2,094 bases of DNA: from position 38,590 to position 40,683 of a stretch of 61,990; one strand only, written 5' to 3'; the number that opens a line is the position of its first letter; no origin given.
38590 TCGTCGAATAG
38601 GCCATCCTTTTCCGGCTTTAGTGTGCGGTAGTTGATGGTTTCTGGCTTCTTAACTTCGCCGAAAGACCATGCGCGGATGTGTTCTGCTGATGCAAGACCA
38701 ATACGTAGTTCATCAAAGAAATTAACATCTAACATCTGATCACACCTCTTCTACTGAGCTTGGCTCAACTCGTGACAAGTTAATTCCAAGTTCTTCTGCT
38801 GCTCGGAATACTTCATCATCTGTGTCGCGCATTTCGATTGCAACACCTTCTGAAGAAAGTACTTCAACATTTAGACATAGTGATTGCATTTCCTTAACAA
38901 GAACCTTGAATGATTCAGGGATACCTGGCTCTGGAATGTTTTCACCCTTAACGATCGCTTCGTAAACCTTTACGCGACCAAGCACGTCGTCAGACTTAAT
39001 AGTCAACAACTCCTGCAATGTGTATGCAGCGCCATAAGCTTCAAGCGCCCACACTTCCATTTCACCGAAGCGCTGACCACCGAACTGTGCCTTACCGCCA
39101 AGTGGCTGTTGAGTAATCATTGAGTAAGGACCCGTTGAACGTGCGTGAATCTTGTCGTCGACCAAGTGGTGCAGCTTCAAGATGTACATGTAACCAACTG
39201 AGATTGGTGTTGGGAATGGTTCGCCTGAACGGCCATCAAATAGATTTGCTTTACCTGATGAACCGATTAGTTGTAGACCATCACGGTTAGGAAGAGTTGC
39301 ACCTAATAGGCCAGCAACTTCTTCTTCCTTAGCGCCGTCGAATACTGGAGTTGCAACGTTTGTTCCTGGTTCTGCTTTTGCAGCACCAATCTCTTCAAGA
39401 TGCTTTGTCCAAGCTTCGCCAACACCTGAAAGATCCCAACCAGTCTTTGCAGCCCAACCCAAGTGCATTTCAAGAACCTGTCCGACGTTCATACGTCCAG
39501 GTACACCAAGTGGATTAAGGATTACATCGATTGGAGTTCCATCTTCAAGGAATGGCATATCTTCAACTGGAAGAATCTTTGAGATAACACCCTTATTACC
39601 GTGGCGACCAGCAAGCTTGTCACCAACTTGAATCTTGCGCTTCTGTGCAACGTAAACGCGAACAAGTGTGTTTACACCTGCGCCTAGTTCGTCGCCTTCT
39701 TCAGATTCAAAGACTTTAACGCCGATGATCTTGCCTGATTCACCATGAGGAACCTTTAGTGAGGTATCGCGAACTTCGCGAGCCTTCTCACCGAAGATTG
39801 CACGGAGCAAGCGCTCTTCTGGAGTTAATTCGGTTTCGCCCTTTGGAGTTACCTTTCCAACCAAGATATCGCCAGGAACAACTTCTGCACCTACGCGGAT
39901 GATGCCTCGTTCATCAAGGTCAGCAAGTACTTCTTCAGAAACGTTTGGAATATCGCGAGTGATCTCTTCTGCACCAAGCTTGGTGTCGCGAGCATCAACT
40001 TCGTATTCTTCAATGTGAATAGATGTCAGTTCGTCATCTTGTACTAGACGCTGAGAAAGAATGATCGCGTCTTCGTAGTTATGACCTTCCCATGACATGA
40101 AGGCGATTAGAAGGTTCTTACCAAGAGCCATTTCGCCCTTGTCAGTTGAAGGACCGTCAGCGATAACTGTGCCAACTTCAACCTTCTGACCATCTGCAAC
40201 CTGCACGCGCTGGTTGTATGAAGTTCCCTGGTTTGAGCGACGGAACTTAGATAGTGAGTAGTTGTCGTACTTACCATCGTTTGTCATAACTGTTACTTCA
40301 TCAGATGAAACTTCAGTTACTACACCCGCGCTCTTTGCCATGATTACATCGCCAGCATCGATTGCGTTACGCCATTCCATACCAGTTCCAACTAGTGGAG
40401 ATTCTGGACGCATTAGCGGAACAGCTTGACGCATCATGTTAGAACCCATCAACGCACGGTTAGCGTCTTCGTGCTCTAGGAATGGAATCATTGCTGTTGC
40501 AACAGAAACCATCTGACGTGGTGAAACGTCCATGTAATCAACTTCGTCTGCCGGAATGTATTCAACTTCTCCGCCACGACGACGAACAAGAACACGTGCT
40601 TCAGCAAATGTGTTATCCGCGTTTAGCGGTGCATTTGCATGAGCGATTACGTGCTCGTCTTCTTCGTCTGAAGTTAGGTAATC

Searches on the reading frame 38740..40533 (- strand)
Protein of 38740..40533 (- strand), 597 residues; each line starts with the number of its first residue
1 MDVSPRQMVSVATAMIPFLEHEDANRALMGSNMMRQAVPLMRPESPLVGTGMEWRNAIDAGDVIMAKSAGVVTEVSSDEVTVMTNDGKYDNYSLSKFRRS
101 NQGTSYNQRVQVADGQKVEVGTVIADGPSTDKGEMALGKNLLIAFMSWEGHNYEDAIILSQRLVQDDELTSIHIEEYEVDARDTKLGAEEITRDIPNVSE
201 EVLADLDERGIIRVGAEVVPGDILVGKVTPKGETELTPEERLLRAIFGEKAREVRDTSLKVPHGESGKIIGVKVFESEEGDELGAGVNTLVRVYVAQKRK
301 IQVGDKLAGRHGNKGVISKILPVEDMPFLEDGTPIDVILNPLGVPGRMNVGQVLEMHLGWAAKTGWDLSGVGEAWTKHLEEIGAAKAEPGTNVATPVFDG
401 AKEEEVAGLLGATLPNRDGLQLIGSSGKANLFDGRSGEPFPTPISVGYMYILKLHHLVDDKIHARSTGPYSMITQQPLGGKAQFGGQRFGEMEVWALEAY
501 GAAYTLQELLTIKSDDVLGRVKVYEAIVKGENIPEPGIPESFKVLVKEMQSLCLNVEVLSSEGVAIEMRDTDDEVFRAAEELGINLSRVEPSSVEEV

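Call 10: find_encoding_contigs(protein=window:38740-40533:-, flank=3000, max_places=10)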
Protein window:38740-40533:- (597 aa): no gene with exactly this product is on record in the collection.

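Call 49: search_protein_families(library=pfam, proteins=[window:38740-40533:-], max_evalue=0.001)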
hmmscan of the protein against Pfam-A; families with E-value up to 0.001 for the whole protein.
window:38740-40533:- (597 aa): 2 families
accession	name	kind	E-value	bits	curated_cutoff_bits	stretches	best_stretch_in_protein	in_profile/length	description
PF00562.33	RNA_pol_Rpb2_6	-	1.6e-130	436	23.4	1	65-483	1-373/373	RNA polymerase Rpb2, domain 6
PF04560.25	RNA_pol_Rpb2_7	-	1.8e-29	102.4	32.1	1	485-559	1-85/87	RNA polymerase Rpb2, domain 7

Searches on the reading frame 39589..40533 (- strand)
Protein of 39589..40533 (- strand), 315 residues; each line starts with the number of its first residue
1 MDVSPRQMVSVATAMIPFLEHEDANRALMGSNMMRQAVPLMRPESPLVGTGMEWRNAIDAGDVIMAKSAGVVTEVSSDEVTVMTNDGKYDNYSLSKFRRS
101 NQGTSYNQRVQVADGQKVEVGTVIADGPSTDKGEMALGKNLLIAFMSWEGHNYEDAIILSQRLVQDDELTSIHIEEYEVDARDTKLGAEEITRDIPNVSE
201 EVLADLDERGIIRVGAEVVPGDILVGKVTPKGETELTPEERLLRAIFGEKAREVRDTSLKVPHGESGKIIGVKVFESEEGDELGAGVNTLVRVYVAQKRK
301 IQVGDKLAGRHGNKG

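Call 37: find_homologous_proteins(query=window:39589-40533:-, max_evalue=1e-60)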
Query seq(315 aa) (315 aa): 7139 proteins with E <= 1e-60 among 8000 candidates; the best 120 are listed.
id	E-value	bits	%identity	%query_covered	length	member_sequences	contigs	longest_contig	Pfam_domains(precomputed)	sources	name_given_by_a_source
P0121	7.1e-198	674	99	100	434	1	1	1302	PF10385.15,PF00562.34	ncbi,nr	ncbi:MAG: DNA-directed RNA polymerase subunit beta, partial [Actinobacteria bacterium]|nr:DNA-direct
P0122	6.7e-191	651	97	97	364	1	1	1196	PF00562.34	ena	-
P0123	7.7e-167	572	84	100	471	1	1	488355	PF00562.34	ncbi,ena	-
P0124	3.4e-165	566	84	100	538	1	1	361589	PF10385.15,PF00562.34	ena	-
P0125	3.6e-165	566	97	85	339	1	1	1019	PF10385.15,PF00562.34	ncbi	ncbi:MAG: DNA-directed RNA polymerase subunit beta, partial [Candidatus Nanopelagicaceae bacterium]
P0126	9.0e-164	562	81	100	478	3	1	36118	PF00562.34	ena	-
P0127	1.2e-163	561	81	100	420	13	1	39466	PF00562.34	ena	-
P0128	1.7e-163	561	82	100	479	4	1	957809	PF00562.34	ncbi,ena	-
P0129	2.5e-163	560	82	100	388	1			PF00562.34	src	-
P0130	4.4e-163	560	82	100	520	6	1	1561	PF04565.22,PF10385.15,PF00562.34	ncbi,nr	ncbi:MAG: DNA-directed RNA polymerase subunit beta, partial [Actinobacteria bacterium]|nr:DNA-direct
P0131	1.5e-161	555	82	100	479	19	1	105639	PF00562.34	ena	-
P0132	2.1e-161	554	82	100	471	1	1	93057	PF00562.34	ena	-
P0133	3.8e-161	553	82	100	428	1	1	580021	PF10385.15,PF00562.34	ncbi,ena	-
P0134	6.9e-161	552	81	100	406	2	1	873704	PF00562.34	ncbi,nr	ncbi:DNA-directed RNA polymerase subunit beta, partial [Streptomonospora sp. PA3]|nr:DNA-directed RN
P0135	7.2e-161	552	82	100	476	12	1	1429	PF10385.15,PF00562.34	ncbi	ncbi:DNA-directed RNA polymerase subunit beta, partial [Streptomyces sp. NPDC005047]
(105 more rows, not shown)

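Call 46: list_cluster_members(proteins=[P0001, P0002, P0028, P0121, P0125, P0122, P0022, P0064])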
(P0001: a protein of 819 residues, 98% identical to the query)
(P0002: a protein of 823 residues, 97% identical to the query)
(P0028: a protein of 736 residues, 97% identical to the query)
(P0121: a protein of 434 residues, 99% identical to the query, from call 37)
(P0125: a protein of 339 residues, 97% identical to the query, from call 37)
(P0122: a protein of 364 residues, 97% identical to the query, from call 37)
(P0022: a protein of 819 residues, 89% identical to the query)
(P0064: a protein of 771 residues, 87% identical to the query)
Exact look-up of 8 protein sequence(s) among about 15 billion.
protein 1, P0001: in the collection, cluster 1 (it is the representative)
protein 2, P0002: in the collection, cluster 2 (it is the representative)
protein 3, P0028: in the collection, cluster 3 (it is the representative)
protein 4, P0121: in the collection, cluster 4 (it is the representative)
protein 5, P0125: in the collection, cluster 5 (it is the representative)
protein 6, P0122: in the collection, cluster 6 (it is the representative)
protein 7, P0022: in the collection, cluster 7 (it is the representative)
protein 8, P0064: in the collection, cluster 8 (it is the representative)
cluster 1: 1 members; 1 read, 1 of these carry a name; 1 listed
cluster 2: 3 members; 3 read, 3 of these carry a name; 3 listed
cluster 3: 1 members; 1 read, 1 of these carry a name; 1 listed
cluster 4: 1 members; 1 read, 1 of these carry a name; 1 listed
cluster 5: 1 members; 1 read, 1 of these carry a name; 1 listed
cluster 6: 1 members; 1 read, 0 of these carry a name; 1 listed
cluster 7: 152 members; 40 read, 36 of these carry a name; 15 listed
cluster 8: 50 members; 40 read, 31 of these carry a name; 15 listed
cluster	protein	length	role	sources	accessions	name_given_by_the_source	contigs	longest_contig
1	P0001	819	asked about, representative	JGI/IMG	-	DNA-directed RNA polymerase subunit beta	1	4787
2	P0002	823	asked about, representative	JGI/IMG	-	DNA-directed RNA polymerase subunit beta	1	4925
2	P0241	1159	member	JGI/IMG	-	DNA-directed RNA polymerase subunit beta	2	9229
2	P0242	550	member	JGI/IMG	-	DNA-directed RNA polymerase subunit beta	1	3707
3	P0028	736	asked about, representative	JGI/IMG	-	DNA-directed RNA polymerase subunit beta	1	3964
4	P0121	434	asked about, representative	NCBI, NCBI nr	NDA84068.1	MAG: DNA-directed RNA polymerase subunit beta, partial [Actinobacteria bacterium] | DNA-directed RNA polymerase subunit beta [Actinomycetota bacterium]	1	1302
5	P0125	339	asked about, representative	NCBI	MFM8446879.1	MAG: DNA-directed RNA polymerase subunit beta, partial [Candidatus Nanopelagicaceae ...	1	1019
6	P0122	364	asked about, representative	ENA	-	-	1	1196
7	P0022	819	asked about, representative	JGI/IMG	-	DNA-directed RNA polymerase subunit beta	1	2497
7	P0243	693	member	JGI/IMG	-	DNA-directed RNA polymerase subunit beta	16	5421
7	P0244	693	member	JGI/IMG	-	DNA-directed RNA polymerase subunit beta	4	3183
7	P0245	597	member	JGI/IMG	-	DNA-directed RNA polymerase subunit beta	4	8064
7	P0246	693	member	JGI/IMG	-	DNA-directed RNA polymerase subunit beta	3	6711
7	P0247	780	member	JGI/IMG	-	DNA-directed RNA polymerase subunit beta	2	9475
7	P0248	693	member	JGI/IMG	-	DNA-directed RNA polymerase subunit beta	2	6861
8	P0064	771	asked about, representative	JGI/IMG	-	DNA-directed RNA polymerase subunit beta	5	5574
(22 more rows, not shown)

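Call 47: find_encoding_contigs(protein=P0245, flank=4000, max_places=6)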
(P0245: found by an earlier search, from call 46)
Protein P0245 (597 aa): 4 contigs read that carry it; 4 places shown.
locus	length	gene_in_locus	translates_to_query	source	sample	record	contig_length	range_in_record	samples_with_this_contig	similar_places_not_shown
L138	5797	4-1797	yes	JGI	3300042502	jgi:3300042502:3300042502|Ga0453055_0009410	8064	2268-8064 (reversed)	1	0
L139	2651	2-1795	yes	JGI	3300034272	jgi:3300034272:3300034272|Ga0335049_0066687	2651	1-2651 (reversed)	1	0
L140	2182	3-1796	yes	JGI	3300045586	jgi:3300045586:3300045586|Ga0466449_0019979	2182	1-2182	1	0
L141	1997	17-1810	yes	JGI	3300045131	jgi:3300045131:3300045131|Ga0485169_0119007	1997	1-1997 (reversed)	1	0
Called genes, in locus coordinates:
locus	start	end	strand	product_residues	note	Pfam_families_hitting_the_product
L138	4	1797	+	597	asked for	PF00562:RNA_pol_Rpb2_6, PF04560:RNA_pol_Rpb2_7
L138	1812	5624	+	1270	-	PF04997:RNA_pol_Rpb1_1, PF00623:RNA_pol_Rpb1_2, PF04983:RNA_pol_Rpb1_3, PF05000:RNA_pol_Rpb1_4, PF04998:RNA_pol_Rpb1_5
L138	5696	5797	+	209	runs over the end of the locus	PF01243:PNPOx_N (weak), PF12900:Pyridox_ox_2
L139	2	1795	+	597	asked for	PF00562:RNA_pol_Rpb2_6, PF04560:RNA_pol_Rpb2_7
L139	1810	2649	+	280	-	?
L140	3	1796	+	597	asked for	PF00562:RNA_pol_Rpb2_6, PF04560:RNA_pol_Rpb2_7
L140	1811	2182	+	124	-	?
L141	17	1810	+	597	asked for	PF00562:RNA_pol_Rpb2_6, PF04560:RNA_pol_Rpb2_7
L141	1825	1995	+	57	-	?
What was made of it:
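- Closest known: Internal-stop 'pseudogenes' of essential genes in MAG/SAG assemblies. Same: It lies in a conserved region where metagenome contigs recurrently break (call 47).
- Four contigs from four samples begin 1-16 nt before the Met551 codon (call 47).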

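Call 68: list_cluster_members(proteins=[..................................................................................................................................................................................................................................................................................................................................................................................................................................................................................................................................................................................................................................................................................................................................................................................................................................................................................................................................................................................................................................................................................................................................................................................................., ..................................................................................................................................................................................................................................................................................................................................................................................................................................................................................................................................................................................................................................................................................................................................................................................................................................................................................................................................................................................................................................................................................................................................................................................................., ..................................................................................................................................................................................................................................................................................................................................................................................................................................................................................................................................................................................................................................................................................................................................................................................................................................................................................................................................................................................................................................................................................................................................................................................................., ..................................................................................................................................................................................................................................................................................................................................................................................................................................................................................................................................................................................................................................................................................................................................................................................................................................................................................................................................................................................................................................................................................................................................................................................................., P0241])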
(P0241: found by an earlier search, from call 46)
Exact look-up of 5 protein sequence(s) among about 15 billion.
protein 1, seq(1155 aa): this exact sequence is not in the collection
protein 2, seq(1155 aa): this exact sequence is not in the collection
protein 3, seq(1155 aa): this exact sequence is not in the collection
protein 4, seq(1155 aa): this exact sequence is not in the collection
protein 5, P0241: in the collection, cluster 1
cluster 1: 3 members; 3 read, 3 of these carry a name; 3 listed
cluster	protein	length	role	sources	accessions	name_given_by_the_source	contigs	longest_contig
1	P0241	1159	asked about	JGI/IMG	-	DNA-directed RNA polymerase subunit beta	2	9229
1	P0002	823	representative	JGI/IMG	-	DNA-directed RNA polymerase subunit beta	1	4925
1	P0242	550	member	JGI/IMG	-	DNA-directed RNA polymerase subunit beta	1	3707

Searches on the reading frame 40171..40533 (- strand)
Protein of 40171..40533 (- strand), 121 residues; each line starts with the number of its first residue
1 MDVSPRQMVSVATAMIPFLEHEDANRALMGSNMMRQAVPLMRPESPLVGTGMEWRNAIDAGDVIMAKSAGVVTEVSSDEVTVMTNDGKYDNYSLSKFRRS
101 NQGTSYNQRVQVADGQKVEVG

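Call 57: find_homologous_proteins(query=window:40171-40533:-, max_evalue=1e-20)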
Query seq(121 aa) (121 aa): 3782 proteins with E <= 1e-20 among 7180 candidates; the best 120 are listed.
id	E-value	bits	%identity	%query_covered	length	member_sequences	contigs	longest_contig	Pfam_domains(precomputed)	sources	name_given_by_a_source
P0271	3.1e-51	190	74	100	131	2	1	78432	PF00562.34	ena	-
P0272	5.1e-48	179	74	98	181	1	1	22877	-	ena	-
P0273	8.7e-48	179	71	100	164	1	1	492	PF10385.15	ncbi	ncbi:MAG: DNA-directed RNA polymerase subunit beta, partial [Actinomycetota bacterium]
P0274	1.3e-47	178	73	100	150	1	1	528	PF00562.34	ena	-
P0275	2.4e-47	177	71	100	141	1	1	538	PF00562.34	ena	-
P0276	2.8e-47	177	94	74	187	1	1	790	PF04565.22,PF10385.15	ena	-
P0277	4.1e-47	176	70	99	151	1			PF10385.15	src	-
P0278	3.3e-46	174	73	95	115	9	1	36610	PF00562.34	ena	-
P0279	7.4e-46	172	70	98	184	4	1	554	PF10385.15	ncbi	ncbi:DNA-directed RNA polymerase subunit beta, partial [Streptomyces sp. DT225]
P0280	9.1e-46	172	69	100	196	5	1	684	PF00562.34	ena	-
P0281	1.7e-45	171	70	100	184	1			PF10385.15,PF00562.34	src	-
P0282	2.1e-45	171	70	100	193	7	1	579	PF00562.34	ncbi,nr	ncbi:DNA-directed RNA polymerase subunit beta, partial [Nocardia farcinica]|nr:DNA-directed RNA poly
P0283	2.3e-45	171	75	90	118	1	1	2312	-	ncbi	-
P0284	2.7e-45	171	71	100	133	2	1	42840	PF00562.34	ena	-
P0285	3.7e-45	170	69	100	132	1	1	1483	PF00562.34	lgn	-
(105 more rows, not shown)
